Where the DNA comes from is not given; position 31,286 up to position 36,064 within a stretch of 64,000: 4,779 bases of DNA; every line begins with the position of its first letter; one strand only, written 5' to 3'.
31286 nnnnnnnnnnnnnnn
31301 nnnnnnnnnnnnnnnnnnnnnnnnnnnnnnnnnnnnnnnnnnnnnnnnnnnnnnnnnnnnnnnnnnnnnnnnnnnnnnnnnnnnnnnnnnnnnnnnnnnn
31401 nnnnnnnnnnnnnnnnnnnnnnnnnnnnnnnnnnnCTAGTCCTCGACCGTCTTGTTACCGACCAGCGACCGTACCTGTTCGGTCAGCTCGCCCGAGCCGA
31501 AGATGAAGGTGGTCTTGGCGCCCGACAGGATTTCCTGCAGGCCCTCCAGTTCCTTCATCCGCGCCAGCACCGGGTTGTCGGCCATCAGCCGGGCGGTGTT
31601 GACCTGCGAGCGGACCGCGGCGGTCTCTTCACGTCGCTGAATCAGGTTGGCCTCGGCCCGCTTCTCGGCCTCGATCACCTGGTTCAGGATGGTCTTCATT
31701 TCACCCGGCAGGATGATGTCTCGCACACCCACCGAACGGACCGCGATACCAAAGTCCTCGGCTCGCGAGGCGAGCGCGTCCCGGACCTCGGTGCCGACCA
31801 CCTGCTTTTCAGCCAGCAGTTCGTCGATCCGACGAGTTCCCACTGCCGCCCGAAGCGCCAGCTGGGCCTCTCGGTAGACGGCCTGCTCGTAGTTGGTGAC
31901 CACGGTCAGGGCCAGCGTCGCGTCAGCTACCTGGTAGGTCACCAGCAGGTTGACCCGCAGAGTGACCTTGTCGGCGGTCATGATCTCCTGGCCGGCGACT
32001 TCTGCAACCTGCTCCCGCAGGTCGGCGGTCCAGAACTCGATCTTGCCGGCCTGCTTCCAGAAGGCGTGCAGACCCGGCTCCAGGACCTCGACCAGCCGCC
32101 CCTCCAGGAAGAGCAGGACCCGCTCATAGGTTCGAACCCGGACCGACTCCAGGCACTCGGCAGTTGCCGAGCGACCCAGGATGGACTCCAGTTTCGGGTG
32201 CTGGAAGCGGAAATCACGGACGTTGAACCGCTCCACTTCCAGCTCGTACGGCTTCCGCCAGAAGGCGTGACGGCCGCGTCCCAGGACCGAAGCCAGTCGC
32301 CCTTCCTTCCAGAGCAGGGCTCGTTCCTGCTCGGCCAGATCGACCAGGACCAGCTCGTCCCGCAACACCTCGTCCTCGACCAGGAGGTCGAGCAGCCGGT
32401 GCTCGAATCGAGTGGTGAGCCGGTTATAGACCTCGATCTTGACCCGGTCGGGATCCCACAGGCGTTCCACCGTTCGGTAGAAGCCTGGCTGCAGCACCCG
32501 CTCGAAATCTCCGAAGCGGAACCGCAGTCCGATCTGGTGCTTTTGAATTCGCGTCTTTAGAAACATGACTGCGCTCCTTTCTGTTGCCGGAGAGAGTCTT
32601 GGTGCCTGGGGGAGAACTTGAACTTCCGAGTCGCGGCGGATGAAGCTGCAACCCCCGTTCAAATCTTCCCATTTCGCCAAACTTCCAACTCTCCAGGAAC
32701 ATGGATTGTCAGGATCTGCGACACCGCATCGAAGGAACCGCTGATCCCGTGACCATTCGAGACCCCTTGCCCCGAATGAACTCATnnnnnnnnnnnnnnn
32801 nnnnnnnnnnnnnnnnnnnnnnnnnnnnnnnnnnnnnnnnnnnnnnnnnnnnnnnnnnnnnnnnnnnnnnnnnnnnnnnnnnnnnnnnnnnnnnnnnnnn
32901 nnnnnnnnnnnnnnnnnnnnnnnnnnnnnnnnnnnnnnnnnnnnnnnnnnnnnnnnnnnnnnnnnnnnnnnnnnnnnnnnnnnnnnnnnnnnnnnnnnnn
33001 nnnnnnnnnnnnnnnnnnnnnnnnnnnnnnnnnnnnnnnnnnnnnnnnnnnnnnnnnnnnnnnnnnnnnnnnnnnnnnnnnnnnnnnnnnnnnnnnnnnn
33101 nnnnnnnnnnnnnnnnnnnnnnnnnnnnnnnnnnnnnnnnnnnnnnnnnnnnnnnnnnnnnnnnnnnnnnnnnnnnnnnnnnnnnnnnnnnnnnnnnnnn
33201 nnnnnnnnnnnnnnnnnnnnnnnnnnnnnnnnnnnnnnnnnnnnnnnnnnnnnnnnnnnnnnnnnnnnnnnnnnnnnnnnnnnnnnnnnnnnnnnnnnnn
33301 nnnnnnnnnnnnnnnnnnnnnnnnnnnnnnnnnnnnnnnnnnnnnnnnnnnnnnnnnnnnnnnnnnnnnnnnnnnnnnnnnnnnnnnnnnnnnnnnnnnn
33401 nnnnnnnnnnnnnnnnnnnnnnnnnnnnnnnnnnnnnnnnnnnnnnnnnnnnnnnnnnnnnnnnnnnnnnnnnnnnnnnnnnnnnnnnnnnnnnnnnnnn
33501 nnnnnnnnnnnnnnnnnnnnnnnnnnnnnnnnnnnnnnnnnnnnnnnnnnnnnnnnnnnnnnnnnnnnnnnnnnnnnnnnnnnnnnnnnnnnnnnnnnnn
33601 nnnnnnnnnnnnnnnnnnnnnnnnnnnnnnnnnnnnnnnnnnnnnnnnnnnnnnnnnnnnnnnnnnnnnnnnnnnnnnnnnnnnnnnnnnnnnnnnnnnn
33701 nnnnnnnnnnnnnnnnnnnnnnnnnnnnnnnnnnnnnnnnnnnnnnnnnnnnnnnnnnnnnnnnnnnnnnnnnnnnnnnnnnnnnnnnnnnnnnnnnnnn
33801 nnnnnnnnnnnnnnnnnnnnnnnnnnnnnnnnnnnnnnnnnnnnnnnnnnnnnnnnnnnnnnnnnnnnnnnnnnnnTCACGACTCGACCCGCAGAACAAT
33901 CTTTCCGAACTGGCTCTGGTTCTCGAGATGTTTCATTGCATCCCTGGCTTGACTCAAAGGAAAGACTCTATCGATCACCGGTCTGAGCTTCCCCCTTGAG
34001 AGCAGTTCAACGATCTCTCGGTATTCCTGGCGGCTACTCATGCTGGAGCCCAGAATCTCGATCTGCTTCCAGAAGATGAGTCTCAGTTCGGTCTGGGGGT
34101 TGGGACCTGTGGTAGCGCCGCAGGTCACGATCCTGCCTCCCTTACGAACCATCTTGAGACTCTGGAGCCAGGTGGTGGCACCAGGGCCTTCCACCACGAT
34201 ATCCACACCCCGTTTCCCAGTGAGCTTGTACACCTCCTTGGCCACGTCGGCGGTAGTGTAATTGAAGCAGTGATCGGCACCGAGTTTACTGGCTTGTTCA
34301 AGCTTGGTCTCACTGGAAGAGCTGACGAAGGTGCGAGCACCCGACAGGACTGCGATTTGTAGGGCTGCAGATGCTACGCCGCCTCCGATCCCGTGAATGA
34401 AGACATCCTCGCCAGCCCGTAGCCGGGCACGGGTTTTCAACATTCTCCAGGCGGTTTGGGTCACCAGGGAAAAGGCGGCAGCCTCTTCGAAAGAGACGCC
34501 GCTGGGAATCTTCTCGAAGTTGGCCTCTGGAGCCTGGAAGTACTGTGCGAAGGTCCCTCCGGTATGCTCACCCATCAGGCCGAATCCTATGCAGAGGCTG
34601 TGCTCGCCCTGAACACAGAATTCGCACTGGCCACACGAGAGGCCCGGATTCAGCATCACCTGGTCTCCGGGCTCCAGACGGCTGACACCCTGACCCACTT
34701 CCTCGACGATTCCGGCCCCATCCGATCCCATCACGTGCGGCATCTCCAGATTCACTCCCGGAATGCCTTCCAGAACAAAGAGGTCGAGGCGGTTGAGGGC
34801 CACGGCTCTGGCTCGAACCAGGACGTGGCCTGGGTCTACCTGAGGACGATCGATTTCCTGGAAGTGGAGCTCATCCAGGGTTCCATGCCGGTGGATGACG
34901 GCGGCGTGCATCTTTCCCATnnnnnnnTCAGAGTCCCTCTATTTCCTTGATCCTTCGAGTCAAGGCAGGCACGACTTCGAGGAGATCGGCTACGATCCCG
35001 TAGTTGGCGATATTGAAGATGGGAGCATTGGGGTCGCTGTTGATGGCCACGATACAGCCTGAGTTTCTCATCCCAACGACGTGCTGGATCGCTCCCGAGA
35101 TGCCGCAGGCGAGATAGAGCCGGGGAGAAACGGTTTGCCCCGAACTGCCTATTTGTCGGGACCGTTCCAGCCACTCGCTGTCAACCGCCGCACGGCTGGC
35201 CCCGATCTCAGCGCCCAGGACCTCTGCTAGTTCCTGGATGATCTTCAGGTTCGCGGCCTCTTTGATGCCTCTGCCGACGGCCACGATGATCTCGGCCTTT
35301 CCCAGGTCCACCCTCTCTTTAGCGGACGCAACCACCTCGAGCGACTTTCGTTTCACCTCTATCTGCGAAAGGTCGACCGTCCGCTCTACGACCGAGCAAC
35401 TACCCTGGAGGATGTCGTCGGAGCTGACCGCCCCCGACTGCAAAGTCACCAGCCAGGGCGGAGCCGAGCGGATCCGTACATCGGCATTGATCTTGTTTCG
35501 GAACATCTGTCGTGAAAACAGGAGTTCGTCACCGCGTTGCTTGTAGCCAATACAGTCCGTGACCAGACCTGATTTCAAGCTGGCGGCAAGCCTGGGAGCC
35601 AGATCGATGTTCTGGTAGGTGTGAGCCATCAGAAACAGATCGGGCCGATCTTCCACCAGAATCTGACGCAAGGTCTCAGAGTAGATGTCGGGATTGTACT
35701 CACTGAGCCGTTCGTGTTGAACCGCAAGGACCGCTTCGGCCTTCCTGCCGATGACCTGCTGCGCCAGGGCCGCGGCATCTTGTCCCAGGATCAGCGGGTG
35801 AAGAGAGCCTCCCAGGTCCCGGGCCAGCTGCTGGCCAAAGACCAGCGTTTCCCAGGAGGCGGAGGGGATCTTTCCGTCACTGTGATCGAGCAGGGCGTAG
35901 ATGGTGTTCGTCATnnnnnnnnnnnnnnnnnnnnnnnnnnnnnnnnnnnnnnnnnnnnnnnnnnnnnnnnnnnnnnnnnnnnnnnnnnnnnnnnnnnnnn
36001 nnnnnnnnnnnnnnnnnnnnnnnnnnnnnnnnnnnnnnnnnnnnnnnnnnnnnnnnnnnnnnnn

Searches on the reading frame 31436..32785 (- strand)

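Call 61: search_protein_families(library=pfam, proteins=[window:31436-32785:-], max_evalue=0.0001)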
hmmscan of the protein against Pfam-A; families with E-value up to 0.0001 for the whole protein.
window:31436-32785:- (449 aa): 1 family
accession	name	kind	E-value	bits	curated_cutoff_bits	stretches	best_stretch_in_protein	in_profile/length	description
PF01145.31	Band_7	-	4.4e-32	112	23.6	1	216-387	2-175/176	SPFH domain / Band 7 family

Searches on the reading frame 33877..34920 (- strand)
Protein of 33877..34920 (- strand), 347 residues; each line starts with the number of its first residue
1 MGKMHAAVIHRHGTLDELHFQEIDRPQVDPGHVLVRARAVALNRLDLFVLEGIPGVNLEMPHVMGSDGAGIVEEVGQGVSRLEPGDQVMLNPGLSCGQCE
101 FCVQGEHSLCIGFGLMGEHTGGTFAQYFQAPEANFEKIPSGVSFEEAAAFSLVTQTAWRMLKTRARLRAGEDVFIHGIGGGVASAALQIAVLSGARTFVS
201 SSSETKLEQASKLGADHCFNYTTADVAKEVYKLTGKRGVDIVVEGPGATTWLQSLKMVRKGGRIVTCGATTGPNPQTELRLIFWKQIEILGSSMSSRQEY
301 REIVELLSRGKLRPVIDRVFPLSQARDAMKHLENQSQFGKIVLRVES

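Call 61: search_protein_families(library=pfam, proteins=[window:33877-34920:-], max_evalue=0.0001)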
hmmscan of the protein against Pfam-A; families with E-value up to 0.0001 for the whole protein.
window:33877-34920:- (347 aa): 3 families
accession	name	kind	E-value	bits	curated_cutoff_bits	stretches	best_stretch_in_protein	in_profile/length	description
PF00107.32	ADH_zinc_N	-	9e-32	110.2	31.8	1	181-308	1-128/129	Zinc-binding dehydrogenase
PF08240.17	ADH_N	-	1.7e-26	92.9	23.5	1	30-139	2-103/104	Alcohol dehydrogenase GroES-like domain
PF13602.12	ADH_zinc_N_2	-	4.4e-26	92.8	27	1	213-343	1-134/134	Zinc-binding dehydrogenase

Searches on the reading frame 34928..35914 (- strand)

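Call 61: search_protein_families(library=pfam, proteins=[window:34928-35914:-], max_evalue=0.0001)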
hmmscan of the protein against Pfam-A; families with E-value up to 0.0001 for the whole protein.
window:34928-35914:- (328 aa): 2 families
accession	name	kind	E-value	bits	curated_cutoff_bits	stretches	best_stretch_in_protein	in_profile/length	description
PF00766.25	ETF_alpha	-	9.9e-36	122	27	1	203-283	1-81/81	Electron transfer flavoprotein FAD-binding domain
PF01012.27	ETF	-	6e-28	98.3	26.7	1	8-180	4-178/181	Electron transfer flavoprotein domain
